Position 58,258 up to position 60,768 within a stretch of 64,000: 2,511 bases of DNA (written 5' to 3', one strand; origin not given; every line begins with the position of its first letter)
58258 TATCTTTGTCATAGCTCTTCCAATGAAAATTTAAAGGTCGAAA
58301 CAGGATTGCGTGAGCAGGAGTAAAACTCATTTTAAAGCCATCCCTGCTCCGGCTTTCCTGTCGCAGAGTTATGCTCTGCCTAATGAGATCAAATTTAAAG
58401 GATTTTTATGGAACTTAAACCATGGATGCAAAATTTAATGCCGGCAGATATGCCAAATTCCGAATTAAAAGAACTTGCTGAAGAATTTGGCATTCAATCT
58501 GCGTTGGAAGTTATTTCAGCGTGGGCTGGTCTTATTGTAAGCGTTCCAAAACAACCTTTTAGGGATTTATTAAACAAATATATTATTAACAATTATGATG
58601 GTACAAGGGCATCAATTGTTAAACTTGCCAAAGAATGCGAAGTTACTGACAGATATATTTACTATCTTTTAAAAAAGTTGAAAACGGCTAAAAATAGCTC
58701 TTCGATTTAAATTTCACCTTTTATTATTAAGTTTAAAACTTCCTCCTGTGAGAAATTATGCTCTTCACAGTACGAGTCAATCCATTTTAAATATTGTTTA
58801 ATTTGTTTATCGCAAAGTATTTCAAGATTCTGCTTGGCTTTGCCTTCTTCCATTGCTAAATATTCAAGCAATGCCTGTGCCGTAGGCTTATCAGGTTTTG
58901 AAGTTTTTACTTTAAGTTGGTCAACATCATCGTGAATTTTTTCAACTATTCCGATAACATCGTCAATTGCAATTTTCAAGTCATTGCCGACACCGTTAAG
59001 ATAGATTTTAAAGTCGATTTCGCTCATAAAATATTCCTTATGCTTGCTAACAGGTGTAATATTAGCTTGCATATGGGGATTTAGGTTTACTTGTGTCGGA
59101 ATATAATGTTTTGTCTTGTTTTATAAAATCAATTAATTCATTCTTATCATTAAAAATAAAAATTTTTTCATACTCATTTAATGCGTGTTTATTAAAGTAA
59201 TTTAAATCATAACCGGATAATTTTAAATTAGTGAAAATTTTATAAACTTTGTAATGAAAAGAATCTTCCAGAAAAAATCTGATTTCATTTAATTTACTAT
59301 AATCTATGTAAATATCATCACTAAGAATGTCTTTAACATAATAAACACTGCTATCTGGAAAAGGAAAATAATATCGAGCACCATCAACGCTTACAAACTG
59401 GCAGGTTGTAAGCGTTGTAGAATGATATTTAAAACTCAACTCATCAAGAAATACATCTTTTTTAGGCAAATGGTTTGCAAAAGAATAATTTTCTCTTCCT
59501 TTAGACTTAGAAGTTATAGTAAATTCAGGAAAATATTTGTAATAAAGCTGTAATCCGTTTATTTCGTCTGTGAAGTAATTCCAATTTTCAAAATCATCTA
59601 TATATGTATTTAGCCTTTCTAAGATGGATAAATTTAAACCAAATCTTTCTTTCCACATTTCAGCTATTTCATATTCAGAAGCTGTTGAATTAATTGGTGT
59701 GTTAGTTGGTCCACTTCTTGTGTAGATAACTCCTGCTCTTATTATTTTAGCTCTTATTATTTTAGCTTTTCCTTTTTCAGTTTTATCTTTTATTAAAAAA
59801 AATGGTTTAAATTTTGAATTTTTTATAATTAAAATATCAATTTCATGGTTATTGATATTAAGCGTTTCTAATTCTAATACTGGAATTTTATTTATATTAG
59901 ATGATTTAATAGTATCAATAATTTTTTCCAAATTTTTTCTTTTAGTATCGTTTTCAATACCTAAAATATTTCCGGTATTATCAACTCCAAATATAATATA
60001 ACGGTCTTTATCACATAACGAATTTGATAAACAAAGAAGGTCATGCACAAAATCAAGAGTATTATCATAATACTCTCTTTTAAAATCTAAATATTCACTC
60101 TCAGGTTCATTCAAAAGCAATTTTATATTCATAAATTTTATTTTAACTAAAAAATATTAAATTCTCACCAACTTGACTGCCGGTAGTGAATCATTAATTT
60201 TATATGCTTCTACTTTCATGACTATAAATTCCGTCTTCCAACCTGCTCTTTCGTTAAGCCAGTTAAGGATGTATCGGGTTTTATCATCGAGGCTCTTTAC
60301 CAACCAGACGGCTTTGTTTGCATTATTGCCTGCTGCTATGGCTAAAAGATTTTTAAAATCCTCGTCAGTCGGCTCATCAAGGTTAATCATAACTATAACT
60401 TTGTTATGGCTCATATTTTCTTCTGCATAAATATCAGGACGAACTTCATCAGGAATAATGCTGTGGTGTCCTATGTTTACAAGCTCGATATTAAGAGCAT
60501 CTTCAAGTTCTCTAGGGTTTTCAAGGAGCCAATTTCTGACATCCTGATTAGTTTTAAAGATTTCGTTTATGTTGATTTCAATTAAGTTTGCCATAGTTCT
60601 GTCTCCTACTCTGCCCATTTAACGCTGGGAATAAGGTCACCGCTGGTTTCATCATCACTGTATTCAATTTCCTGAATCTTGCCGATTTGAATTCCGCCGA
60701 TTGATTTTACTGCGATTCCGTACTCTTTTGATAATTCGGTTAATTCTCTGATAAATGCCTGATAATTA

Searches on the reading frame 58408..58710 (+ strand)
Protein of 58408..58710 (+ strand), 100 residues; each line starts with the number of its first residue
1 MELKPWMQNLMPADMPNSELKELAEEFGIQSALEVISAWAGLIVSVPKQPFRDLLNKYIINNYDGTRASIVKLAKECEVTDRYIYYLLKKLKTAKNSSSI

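Call 10: search_protein_families(library=pfam, max_evalue=0.01, proteins=[window:58408-58710:+])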
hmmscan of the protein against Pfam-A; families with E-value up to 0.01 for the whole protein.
window:58408-58710:+ (100 aa): 2 families
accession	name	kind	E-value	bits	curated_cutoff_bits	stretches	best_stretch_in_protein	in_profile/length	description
PF08765.17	Mor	-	2.9e-05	24.5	24.9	1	18-95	21-99/107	Mor transcription activator family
PF01710.22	HTH_Tnp_IS630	-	0.0067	16.9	21.3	0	56-96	62-99/119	Transposase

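Call 83: search_protein_families(library=phrogs, max_evalue=0.01, proteins=[window:58408-58710:+])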
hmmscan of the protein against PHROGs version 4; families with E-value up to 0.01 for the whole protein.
window:58408-58710:+ (100 aa): 2 families
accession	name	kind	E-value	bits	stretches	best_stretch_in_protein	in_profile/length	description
phrog_836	-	transcription regulation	3.3e-10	41.2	2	51-94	81-123/133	late transcriptional activator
phrog_532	-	transcription regulation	0.0013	19.8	1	19-95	44-121/132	late transcriptional activator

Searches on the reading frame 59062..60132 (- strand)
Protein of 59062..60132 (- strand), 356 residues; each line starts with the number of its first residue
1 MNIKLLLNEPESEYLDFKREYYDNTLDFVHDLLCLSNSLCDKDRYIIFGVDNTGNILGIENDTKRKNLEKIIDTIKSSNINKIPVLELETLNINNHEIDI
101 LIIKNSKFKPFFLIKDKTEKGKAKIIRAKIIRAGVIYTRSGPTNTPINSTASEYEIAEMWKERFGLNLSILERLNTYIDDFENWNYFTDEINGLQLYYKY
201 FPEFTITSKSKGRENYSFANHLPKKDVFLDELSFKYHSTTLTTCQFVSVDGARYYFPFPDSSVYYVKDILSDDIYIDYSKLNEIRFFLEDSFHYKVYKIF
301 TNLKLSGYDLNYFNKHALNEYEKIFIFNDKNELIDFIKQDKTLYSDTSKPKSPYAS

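Call 10: search_protein_families(library=pfam, max_evalue=0.01, proteins=[window:59062-60132:-])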
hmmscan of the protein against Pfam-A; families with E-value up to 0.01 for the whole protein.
window:59062-60132:- (356 aa): 1 family
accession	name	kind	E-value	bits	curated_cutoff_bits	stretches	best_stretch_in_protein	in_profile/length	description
PF04326.19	SLFN_AlbA_2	-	4.3e-12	47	25.3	1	11-147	1-117/118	Schlafen, AlbA_2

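Call 56: search_protein_families(library=padloc, max_evalue=0.01, proteins=[window:59062-60132:-])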
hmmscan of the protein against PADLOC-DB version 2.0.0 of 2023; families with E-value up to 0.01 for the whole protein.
window:59062-60132:- (356 aa): 1 family
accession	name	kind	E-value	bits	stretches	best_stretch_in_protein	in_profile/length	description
PDLC05032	PDC-S50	-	2.4e-80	268.6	1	3-343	9-335/387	-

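Call 57: search_protein_families(library=ncbifam, max_evalue=0.01, proteins=[window:59062-60132:-])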
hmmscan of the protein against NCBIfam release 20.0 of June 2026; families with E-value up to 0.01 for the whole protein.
window:59062-60132:- (356 aa): 0 families

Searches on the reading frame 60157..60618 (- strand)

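Call 10: search_protein_families(library=pfam, max_evalue=0.01, proteins=[window:60157-60618:-])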
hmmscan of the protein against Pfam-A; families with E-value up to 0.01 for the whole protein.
window:60157-60618:- (153 aa): 0 families

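Call 56: search_protein_families(library=padloc, max_evalue=0.01, proteins=[window:60157-60594:-])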
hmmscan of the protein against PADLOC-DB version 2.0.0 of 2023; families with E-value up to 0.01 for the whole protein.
window:60157-60594:- (145 aa): 3 families
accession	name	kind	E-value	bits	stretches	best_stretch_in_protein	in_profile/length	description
PDLC04911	PDC-S11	-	1.5e-20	71.8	1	2-142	6-148/318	-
PDLC04914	PDC-S11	-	2.1e-19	67.8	1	2-143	6-144/314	-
PDLC04912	PDC-S11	-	7.4e-19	66.1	1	2-142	6-148/313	-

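Call 57: search_protein_families(library=ncbifam, max_evalue=0.01, proteins=[window:60157-60594:-])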
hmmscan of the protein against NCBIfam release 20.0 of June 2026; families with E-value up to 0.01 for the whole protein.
window:60157-60594:- (145 aa): 0 families
